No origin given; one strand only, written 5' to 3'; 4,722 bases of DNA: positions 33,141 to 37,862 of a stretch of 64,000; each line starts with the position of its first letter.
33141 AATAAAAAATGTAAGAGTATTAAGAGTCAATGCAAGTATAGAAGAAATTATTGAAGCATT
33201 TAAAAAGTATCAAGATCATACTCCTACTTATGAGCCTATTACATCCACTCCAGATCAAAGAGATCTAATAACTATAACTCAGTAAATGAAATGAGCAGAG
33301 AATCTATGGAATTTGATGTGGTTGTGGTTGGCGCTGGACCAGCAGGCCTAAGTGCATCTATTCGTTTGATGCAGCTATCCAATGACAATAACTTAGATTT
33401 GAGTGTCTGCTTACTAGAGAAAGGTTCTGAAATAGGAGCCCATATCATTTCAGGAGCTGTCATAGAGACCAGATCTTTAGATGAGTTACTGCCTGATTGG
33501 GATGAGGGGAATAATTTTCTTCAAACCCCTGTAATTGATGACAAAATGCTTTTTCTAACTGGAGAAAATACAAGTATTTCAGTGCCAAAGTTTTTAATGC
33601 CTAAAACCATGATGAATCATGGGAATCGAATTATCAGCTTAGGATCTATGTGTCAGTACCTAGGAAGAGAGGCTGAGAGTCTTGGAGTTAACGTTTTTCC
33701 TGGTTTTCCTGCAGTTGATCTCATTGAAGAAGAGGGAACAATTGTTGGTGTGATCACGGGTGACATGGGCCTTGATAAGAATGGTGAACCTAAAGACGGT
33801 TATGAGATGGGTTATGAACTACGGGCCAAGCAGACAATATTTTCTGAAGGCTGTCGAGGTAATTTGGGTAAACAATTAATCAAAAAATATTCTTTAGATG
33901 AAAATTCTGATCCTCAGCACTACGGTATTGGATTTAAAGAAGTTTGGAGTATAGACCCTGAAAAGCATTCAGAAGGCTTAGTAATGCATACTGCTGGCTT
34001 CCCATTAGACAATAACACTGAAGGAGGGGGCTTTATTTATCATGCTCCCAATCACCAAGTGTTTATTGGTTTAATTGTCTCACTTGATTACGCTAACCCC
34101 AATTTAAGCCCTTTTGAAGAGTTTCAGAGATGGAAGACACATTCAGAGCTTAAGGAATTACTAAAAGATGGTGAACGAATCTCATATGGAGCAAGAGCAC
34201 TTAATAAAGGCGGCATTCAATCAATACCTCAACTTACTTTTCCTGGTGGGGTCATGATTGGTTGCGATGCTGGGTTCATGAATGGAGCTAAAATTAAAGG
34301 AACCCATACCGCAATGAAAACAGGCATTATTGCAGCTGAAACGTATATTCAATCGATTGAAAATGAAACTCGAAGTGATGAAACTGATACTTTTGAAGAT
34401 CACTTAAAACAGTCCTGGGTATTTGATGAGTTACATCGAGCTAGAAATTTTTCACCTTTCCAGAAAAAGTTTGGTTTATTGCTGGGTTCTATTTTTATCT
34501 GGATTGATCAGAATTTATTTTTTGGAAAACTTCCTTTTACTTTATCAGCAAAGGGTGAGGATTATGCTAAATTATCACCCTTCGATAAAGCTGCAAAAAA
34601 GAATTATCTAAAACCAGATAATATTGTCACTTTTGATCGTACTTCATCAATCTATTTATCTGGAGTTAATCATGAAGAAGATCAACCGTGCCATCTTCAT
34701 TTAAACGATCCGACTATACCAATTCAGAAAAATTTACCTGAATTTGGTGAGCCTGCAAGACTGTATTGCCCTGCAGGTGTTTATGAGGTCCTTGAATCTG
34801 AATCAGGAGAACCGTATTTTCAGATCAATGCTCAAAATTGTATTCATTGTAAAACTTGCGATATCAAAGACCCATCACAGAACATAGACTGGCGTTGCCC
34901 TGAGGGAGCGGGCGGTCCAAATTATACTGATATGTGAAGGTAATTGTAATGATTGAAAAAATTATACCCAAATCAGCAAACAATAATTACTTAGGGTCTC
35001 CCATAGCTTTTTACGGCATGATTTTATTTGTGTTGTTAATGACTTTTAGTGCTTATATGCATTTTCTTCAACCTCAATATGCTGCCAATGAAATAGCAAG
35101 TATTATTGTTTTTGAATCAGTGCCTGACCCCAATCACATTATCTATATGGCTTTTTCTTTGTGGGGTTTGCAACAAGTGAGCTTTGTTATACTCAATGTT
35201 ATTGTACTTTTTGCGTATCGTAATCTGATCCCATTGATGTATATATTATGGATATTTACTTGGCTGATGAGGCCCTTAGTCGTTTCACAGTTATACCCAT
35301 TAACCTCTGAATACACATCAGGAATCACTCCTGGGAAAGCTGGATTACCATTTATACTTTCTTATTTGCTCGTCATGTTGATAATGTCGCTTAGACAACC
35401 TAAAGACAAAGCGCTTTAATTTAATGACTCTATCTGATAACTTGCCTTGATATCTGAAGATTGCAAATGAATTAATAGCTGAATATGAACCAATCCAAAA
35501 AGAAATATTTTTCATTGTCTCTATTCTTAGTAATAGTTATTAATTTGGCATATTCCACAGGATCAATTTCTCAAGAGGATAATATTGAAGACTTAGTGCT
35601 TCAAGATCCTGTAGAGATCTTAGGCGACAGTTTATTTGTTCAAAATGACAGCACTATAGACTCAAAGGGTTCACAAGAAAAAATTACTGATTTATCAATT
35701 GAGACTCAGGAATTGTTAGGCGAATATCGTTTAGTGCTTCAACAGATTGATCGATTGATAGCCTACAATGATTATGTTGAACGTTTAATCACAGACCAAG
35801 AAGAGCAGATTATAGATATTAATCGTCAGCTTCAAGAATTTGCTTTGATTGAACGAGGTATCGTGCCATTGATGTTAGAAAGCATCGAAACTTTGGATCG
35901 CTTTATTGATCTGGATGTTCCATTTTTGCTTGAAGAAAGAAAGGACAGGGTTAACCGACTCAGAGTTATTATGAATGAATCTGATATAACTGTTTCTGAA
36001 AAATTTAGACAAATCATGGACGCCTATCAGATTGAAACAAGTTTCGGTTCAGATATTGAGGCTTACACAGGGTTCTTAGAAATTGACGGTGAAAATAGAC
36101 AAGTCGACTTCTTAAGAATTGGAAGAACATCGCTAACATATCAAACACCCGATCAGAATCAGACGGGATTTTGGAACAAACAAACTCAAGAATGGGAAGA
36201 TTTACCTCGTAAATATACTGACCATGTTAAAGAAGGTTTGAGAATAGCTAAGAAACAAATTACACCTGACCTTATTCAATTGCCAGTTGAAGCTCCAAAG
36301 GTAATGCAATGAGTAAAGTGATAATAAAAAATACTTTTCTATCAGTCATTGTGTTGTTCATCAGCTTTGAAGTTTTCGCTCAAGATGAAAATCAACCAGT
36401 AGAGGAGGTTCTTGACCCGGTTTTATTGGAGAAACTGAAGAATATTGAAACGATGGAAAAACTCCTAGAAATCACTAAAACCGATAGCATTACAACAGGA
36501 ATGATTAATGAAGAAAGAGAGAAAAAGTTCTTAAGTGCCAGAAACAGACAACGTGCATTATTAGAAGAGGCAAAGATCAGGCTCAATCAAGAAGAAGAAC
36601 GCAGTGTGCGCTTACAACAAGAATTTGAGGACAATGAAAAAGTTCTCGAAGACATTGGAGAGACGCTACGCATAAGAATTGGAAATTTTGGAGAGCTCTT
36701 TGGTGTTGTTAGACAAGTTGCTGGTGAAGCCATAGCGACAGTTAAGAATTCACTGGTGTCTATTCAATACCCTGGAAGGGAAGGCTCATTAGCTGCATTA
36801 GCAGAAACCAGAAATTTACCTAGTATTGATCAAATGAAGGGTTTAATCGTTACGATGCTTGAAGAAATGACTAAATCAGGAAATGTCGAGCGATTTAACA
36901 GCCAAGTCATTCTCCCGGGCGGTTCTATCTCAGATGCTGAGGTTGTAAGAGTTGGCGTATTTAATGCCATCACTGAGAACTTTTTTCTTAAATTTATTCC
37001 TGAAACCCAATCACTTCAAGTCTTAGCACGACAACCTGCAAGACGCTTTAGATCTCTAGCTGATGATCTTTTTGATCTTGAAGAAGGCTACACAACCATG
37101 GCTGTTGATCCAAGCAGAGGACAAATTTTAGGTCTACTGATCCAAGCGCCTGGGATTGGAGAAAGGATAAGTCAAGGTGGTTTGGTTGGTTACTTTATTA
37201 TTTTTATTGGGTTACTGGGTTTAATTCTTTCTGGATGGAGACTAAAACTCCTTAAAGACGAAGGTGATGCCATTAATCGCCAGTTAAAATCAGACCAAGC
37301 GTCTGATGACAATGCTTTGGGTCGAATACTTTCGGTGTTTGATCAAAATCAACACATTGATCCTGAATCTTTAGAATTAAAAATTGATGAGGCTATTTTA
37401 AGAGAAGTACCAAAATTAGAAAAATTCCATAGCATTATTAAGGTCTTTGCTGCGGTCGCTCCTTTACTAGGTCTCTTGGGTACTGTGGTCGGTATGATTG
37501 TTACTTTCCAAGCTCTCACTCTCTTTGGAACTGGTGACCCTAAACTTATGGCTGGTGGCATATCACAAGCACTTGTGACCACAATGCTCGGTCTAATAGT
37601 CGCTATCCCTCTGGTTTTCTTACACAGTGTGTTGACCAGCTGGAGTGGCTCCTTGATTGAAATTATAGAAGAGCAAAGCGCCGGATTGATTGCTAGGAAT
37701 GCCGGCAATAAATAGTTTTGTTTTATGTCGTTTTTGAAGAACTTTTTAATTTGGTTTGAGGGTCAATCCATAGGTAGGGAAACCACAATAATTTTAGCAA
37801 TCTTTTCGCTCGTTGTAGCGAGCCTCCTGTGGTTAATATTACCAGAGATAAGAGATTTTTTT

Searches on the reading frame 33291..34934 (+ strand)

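Call 72: search_protein_families(library=pfam, proteins=[window:33291-34934:+], max_evalue=0.001)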
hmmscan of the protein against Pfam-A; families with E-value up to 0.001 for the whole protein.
window:33291-34934:+ (548 aa): 8 families
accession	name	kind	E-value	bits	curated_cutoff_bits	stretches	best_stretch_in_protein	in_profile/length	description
PF05187.19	Fer4_ETF_QO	-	6.1e-46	155.3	24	1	445-546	2-104/104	Electron transfer flavoprotein-ubiquinone oxidoreductase, 4Fe-4S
PF21162.3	ETFQO_UQ-bd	-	4.3e-40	136.6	27.7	1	211-304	1-96/96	ETF-QO, ubiquinone-binding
PF01266.30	DAO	-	3.1e-07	30.7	27.9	0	9-50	1-36/353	FAD dependent oxidoreductase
PF00890.30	FAD_binding_2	-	5.1e-07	29.7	20.4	0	9-51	1-37/414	FAD binding domain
PF13450.12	NAD_binding_8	-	1.2e-05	26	21.9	1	12-56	1-39/68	NAD(P)-binding Rossmann-like domain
PF01946.23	Thi4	-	2.9e-05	23.8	26.2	1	4-55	14-60/235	Thi4 family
PF05834.18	Lycopene_cycl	-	0.00062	19.4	23.4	1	9-48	1-36/380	Lycopene cyclase protein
PF07992.20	Pyr_redox_2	-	0.00078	19.4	26.1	0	8-45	1-32/291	Pyridine nucleotide-disulphide oxidoreductase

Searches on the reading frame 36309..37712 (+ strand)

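Call 72: search_protein_families(library=pfam, proteins=[window:36309-37712:+], max_evalue=0.001)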
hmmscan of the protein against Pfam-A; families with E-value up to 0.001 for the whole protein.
window:36309-37712:+ (468 aa): 1 family
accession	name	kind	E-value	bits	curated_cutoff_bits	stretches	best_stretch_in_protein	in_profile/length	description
PF01618.21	MotA_ExbB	-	1.9e-30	105.7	22.9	1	347-454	19-126/127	MotA/TolQ/ExbB proton channel family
